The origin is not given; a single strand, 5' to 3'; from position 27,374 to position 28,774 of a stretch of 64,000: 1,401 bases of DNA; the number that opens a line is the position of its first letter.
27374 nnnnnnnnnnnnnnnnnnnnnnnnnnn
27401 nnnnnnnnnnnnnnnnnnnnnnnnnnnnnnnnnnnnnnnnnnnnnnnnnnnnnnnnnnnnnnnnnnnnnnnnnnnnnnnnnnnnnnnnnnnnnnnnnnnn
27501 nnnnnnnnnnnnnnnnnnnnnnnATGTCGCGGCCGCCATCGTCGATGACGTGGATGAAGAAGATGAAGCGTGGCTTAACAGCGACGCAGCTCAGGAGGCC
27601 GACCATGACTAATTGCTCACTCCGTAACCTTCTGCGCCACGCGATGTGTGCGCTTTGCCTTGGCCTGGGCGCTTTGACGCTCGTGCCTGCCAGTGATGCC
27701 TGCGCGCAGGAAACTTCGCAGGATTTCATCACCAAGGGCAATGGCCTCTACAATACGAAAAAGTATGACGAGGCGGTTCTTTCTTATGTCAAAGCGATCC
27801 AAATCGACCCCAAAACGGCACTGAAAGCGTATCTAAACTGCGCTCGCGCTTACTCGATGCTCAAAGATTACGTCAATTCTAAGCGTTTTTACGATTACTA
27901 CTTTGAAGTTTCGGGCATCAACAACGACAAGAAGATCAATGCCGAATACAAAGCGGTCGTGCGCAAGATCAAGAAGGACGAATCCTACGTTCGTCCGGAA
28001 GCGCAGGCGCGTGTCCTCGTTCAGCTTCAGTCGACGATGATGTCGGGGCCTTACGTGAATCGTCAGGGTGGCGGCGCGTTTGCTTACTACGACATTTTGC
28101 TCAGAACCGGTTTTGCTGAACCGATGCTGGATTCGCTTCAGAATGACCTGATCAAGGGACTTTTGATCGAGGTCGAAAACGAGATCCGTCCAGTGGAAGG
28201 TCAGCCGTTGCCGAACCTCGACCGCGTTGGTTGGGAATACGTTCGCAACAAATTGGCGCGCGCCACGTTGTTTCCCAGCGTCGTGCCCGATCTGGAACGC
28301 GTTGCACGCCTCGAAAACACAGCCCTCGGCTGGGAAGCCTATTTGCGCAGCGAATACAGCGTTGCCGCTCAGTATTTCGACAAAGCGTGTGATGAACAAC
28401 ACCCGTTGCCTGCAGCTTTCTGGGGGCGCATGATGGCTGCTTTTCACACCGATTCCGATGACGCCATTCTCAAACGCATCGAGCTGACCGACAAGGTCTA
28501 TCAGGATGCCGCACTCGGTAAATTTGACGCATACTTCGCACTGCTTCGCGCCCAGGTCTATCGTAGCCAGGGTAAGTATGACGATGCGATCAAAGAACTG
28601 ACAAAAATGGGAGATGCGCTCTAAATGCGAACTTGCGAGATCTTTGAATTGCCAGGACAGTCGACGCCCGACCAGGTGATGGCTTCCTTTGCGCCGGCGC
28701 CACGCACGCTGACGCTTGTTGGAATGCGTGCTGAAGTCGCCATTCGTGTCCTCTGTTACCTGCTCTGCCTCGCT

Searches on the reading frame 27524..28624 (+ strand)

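Call 31: search_protein_families(library=pfam, proteins=[window:27524-28624:+], max_evalue=0.001)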
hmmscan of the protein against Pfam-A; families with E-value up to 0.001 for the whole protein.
window:27524-28624:+ (366 aa): 8 families
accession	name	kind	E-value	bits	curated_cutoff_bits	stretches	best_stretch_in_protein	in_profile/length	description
PF07719.23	TPR_2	-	1.1e-10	41.2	27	1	70-97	6-33/34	Tetratricopeptide repeat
PF00515.34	TPR_1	-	6.7e-10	38.8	27.8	1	71-97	7-33/34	Tetratricopeptide repeat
PF13414.12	TPR_11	-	1.8e-09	37.6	26.8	1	72-111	1-39/42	TPR repeat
PF14559.12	TPR_19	-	7.3e-05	23.5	25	0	79-116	5-41/68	Tetratricopeptide repeat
PF13181.12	TPR_8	-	0.00011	22.5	25.7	0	75-97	11-33/34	Tetratricopeptide repeat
PF13428.12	TPR_14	-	0.00032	21.5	23.5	0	340-361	5-26/44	Tetratricopeptide repeat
PF13432.12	TPR_16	-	0.00036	21.4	32.7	0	328-358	21-52/65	Tetratricopeptide repeat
PF13424.12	TPR_12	-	0.00052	20.6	30.1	0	341-358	8-25/77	Tetratricopeptide repeat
